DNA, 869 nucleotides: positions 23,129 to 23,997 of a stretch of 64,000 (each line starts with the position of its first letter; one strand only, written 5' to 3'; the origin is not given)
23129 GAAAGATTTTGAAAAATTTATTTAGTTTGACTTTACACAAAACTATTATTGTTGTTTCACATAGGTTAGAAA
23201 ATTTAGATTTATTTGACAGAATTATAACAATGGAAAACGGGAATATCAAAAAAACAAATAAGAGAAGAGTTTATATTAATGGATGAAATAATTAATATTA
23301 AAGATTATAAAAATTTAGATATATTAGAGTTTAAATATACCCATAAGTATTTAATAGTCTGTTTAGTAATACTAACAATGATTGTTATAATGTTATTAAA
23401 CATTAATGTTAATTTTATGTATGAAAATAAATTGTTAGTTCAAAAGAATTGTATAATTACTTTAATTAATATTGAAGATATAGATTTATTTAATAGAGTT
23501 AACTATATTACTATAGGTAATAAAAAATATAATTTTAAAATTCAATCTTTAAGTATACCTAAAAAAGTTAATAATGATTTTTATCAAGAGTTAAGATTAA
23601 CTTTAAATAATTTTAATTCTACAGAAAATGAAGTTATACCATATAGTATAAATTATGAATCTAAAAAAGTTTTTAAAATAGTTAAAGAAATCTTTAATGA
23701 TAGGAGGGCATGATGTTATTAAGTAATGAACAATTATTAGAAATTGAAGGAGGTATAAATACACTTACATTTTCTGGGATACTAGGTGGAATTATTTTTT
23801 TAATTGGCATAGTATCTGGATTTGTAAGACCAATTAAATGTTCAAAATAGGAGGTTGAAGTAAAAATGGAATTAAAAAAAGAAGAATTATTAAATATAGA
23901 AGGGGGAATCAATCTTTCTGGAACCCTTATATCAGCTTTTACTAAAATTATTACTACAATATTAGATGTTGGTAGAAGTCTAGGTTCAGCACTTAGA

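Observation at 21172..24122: Class II bacteriocin locus with two unannotated double-glycine-leader peptides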

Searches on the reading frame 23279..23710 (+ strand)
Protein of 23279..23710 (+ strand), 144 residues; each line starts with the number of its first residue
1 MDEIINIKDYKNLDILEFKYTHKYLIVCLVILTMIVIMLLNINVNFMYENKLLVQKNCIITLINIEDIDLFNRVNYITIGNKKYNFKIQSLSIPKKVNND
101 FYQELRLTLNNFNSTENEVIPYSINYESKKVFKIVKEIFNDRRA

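Call 3: search_protein_families(library=pfam, proteins=[window:23279-23710:+], max_evalue=1)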
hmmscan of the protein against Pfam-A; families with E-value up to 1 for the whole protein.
window:23279-23710:+ (144 aa): 1 family
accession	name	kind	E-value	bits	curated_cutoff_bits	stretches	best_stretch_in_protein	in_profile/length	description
PF08525.16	OapA_N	-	0.034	14.5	20.7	1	22-39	9-26/28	Opacity-associated protein A N-terminal motif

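Call 4: search_protein_families(library=ncbifam, proteins=[window:23279-23710:+], max_evalue=1)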
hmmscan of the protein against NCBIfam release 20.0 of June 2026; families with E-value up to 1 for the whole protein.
window:23279-23710:+ (144 aa): 0 families

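Call 18: find_homologous_proteins(query=window:23279-23710:+, max_evalue=1)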
Query window:23279-23710:+ (144 aa): 1 proteins with E <= 1 among 11 candidates.
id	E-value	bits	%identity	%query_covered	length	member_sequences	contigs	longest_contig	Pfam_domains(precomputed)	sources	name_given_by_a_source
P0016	2.3e-82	292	100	100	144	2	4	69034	-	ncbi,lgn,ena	-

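Call 28: search_protein_representatives(protein=window:23279-23710:+)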
Query: 144 residues. Proteins with E-value up to 0.001 (for the whole library): 14; up to 1e-10: 2; up to 1e-30: 1. The best 14 are listed.
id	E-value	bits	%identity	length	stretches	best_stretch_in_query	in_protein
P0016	7.5e-83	291.7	100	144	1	1-144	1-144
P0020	7.0e-14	68.5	40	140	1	1-142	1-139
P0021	5.1e-09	52.8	29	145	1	1-138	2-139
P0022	1.2e-08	51.5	30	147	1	1-138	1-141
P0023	1.6e-08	51.1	27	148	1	1-140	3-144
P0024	2.5e-05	40.8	30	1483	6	82-141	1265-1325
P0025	3.1e-05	40.5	29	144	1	1-139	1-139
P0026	3.4e-05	40.4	30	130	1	14-134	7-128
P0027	4.8e-05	39.9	28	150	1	1-138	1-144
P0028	3.9e-04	36.9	32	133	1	13-138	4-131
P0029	5.1e-04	36.6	28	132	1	9-134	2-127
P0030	5.7e-04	36.4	33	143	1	4-140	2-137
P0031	6.6e-04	36.2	24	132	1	14-138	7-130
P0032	6.6e-04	36.2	37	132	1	13-140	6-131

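Call 35: search_solved_structures(query=A2, max_evalue=10)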
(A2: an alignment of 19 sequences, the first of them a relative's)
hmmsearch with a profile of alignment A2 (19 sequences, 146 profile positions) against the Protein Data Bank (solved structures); distinct sequences matched with E-value up to 10: 0.

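Call 40: predict_structure(alignment_id=A3)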
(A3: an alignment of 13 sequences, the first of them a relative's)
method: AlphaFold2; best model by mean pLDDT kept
length: 144 residues; sequences in the alignment: 13
mean_pLDDT: 84.9   pTM: 0.64
mean pLDDT of the five models: 84.9, 84.7, 83.4, 83.2, 82.9
residues with pLDDT >= 90: 81; 70-90: 40; 50-70: 15; < 50: 8
segments of 3 or more residues with pLDDT < 50: 13-17
pLDDT, mean of each block of 10 residues (from residue 1): 55 53 86 93 92 91 92 91 93 91 93 88 91 87 63
secondary structure, 60 per line:
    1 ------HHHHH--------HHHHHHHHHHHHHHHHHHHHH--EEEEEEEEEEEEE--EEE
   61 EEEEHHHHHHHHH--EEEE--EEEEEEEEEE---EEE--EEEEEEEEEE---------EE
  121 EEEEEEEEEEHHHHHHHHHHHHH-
elements in order: H7-11 H20-40 E43-55 E58-64 H65-73 E76-79 E82-91 E95-97 E100-109 E119-130 H131-143

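Call 47: search_protein_families(library=pfam, alignment_id=A2, max_evalue=5)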
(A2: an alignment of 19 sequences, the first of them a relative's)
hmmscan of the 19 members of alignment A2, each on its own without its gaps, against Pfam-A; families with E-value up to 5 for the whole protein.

A. member 1, P0016 (144 aa): 1 family
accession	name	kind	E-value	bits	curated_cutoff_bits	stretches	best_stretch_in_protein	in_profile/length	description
PF08525.16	OapA_N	-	0.034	14.5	20.7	1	22-39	9-26/28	Opacity-associated protein A N-terminal motif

B. families by the number of members that match (of 19 scanned): 19 families
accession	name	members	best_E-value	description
PF21461.3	HL_N-beta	2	0.0063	Hyaluronate lyase, N-terminal beta-sheet domain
PF15831.10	SMIM5_18_22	2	0.33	Small integral membrane protein 5/18/22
PF25630.1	Phycodna_minor_capsid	1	0.0089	Phycodnaviridae minor capsid protein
PF12463.13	DUF3689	1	0.021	Protein of unknown function (DUF3689)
PF17487.7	Ribosomal_S12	1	0.029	Ribosomal protein S12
PF21416.2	VP1-like_C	1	0.031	Inner layer core protein VP1-like, C-terminal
PF08525.16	OapA_N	1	0.034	Opacity-associated protein A N-terminal motif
PF25545.1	DUF7924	1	0.059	Domain of unknown function (DUF7924)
PF24240.1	DUF7448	1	0.062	Domain of unknown function (DUF7448)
PF01174.25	SNO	1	0.066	SNO glutamine amidotransferase family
PF18916.5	Lycopene_cyc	1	0.073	Lycopene cyclase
PF03028.21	Dynein_heavy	1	0.083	Dynein heavy chain region D6 P-loop domain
PF07809.16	RTP801_C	1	0.13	RTP801 C-terminal region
PF09731.14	Mitofilin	1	0.22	Mitochondrial inner membrane protein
PF00895.25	ATP-synt_8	1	0.44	ATP synthase protein 8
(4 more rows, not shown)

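Call 50: fold_search(model_id=the predicted structure, library=pdb)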
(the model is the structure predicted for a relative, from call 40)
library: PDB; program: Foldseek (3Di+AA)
matches with E <= 10: 871; with E <= 0.001: 0
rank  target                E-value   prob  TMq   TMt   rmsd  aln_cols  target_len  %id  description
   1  5nik_D                1.6e-02  1.00  0.35  0.17   4.4        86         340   14  Structure of the MacAB-TolC ABC-type tripartite multidrug efflux pump (released 2017-05-24)
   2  3fpp_A                5.2e-02  0.91  0.30  0.19   5.1        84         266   15  Crystal structure of E.coli MacA (released 2009-04-28)
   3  3op1_B                6.5e-02  0.84  0.27  0.14  12.1       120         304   12  Crystal Structure of Macrolide-efflux Protein SP_1110 from Streptococcus pneumoniae (released 2010-09-29)
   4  3fpp_B                8.6e-02  0.98  0.34  0.20   4.6        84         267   14  Crystal structure of E.coli MacA (released 2009-04-28)
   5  9qgy_G                8.6e-02  0.90  0.31  0.16   4.9        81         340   15  Structure of the YbjP lipoprotein bound to the MacAB-TolC tripartite efflux pump (released 2026-03-25)
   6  5xu0_B                1.5e-01  0.96  0.36  0.24   4.9        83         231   13  Structure of the membrane fusion protein Spr0693 from Streptococcus pneumoniae R6 (released 2018-01-24)
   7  8zis_D                1.8e-01  0.95  0.36  0.12   4.2       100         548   11  HerA Hexamer (released 2025-03-12)
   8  5nie_B                2.1e-01  0.57  0.25  0.08   7.8       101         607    8  Crystal structure of human LTA4H mutant R563A in open conformation (released 2017-08-23)
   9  3b7s_A                2.3e-01  0.66  0.27  0.08   7.6       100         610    7  [E296Q]LTA4H in complex with RSR substrate (released 2008-09-16)
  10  8v3t_L                2.5e-01  0.10  0.16  0.15  14.5       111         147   11  CryoEM Structure of Diffocin - precontracted - Collar (released 2024-08-28)
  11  3op1_A                2.7e-01  0.47  0.25  0.14  12.4       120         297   12  Crystal Structure of Macrolide-efflux Protein SP_1110 from Streptococcus pneumoniae (released 2010-09-29)
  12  1gw6                  3.4e-01  0.63  0.27  0.08   7.1        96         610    7  STRUCTURE OF LEUKOTRIENE A4 HYDROLASE D375N MUTANT (released 2003-03-06)
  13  8xav_E                3.4e-01  0.47  0.31  0.10   9.2       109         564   16  Cryo-EM structure of an anti-phage defense complex (released 2024-06-05)
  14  6kn9_B                3.4e-01  0.12  0.17  0.13  14.6       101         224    8  Crystal structure of human interleukin 18 receptor beta extracellular domain in complex with an antagonistic scFv (released 2020-02-12)
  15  5ni4_B                3.6e-01  0.51  0.27  0.08   7.7       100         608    6  Crystal structure of human LTA4H mutant E271A in complex with LTA4 (crystal form II) (released 2017-08-23)
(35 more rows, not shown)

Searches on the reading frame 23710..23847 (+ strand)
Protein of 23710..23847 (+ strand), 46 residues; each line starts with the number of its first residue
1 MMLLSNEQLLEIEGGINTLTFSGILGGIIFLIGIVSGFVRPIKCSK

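Call 3: search_protein_families(library=pfam, proteins=[window:23710-23847:+], max_evalue=1)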
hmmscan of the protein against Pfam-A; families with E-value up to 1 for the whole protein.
window:23710-23847:+ (46 aa): 2 families
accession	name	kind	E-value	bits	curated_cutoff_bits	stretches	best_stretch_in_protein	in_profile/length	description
PF10439.15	Bacteriocin_IIc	-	0.012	16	27.1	1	2-37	5-39/59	Bacteriocin class II with double-glycine leader peptide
PF11346.13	DUF3149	-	0.43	10.6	23.2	1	24-40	13-29/40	Protein of unknown function (DUF3149)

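Call 4: search_protein_families(library=ncbifam, proteins=[window:23710-23847:+], max_evalue=1)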
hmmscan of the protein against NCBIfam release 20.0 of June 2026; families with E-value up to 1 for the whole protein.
window:23710-23847:+ (46 aa): 1 family
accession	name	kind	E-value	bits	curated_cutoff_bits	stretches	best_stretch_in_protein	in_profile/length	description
TIGR03949.1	bact_IIb_cerein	subfamily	0.011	15.6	21.5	1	4-33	4-36/45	class IIb bacteriocin, lactobin A/cerein 7B family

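Call 8: find_homologous_proteins(query=window:23710-23847:+, max_evalue=10)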
Query seq(46 aa) (46 aa): 1 proteins with E <= 10 among 1 candidates.
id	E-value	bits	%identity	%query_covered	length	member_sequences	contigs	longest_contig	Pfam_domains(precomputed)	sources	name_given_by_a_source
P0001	5.2e-20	87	100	98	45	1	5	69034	-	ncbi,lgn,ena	-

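Call 22: find_encoding_contigs(protein=P0018, flank=10000, max_places=10)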
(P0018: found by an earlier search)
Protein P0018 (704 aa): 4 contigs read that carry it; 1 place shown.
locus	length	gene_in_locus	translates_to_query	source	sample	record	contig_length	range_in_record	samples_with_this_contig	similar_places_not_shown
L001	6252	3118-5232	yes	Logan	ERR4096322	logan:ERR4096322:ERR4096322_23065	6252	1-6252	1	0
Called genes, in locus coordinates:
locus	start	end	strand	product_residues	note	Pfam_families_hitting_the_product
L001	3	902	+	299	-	?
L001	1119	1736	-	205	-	PF01726:LexA_DNA_bind, PF12802:MarR_2 (faint), PF00717:Peptidase_S24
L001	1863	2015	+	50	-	-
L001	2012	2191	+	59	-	-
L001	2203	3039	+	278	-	PF07934:OGG_N, PF00730:HhH-GPD (weak)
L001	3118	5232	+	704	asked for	PF03412:Peptidase_C39, PF00664:ABC_membrane, PF00005:ABC_tran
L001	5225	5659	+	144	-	-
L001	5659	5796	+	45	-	-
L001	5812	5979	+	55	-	-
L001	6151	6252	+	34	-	?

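Call 84: search_protein_families(library=ncbifam, alignment_id=A8, max_evalue=0.00013)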
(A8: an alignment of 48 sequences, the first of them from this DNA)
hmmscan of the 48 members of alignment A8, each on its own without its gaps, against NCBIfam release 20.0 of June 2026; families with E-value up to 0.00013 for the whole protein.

A. member 1, seq(45 aa): 0 families

B. families by the number of members that match (of 48 scanned): 3 families
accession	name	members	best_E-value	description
TIGR03949.1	bact_IIb_cerein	22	1.5e-08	class IIb bacteriocin, lactobin A/cerein 7B family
NF038034.1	lactGbeta_entB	1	7.8e-05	lactococcin G-beta/enterocin 1071B family bacteriocin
NF047798.1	leader_Chryseo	1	9e-05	bacteriocin-like protein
